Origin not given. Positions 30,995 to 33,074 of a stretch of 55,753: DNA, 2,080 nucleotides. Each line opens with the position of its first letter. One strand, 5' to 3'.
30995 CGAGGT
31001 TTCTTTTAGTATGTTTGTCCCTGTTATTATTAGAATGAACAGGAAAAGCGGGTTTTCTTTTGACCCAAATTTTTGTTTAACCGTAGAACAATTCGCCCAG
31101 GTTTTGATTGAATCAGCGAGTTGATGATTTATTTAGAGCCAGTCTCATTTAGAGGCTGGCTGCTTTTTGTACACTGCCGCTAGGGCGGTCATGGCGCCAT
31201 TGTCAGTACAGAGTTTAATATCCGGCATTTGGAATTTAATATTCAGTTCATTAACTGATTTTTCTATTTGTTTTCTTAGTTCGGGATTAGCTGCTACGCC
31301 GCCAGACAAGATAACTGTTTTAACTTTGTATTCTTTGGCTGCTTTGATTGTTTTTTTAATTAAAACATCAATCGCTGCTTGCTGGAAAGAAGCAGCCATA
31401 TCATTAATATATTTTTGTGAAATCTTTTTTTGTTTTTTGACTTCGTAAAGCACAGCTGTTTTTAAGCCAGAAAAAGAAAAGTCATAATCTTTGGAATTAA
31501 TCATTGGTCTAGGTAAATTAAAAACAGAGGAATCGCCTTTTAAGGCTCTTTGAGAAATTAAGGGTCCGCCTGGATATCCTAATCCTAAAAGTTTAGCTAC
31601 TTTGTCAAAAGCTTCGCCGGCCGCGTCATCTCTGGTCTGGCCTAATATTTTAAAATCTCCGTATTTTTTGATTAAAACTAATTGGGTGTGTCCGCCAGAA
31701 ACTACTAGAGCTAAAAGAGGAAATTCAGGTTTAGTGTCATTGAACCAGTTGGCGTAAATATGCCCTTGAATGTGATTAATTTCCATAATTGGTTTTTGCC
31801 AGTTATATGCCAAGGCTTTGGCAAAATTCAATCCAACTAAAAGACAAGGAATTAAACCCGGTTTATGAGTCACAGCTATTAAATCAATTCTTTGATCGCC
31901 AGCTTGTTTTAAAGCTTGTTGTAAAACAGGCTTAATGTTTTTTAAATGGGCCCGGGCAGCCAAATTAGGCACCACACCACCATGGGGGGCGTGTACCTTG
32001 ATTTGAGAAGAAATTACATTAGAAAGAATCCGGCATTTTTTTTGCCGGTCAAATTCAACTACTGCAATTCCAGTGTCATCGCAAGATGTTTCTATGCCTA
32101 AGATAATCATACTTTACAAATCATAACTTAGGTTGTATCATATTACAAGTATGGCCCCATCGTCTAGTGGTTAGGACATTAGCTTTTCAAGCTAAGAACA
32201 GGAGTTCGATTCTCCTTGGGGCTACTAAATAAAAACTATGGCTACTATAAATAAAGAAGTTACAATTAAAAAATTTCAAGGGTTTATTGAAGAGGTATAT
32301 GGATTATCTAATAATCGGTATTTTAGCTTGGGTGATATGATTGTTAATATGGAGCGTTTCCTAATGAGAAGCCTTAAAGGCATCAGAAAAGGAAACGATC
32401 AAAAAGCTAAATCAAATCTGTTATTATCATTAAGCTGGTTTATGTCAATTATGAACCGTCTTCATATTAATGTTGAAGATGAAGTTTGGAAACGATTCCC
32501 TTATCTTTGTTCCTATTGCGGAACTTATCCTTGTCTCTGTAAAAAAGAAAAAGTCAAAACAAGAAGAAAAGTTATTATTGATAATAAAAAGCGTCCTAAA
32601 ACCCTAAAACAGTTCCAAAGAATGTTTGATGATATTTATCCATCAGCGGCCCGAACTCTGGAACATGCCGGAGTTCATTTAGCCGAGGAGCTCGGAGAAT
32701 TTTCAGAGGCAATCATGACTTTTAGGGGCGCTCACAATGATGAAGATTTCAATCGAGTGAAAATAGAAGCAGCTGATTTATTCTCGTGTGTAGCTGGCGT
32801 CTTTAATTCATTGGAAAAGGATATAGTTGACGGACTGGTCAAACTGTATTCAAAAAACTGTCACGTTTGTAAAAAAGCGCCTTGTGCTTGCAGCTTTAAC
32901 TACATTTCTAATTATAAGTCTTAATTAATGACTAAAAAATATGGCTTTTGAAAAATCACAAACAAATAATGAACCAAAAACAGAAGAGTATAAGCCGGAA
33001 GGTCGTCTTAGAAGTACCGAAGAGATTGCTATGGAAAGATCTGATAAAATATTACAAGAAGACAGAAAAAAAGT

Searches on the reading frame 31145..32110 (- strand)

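Call 6: search_protein_families(library=pfam, proteins=[window:31145-32110:-], max_evalue=0.01)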
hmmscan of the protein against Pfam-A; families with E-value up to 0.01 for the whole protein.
window:31145-32110:- (321 aa): 4 families
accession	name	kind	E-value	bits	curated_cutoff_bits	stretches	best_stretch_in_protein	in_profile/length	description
PF00814.31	TsaD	-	3.5e-95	319.1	24.8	1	28-309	2-263/264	tRNA N6-adenosine threonylcarbamoyltransferase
PF22521.2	HypF_C_2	-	3.2e-09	37.4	27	1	209-304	136-235/241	Carbamoyltransferase, Kae1-like Domain, second subdomain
PF02543.21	Carbam_trans_N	-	2.1e-05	24.5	24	1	216-281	253-319/346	Carbamoyltransferase N-terminus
PF01869.26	BcrAD_BadFG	-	0.0098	15.9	31.5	0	251-292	207-250/271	BadF/BadG/BcrA/BcrD ATPase family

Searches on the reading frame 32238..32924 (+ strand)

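Call 6: search_protein_families(library=pfam, proteins=[window:32238-32924:+], max_evalue=0.01)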
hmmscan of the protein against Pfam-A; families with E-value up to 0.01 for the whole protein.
window:32238-32924:+ (228 aa): 1 family
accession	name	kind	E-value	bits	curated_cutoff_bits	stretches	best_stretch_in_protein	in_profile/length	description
PF03819.22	MazG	-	0.0071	17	22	0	144-194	6-49/74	MazG nucleotide pyrophosphohydrolase domain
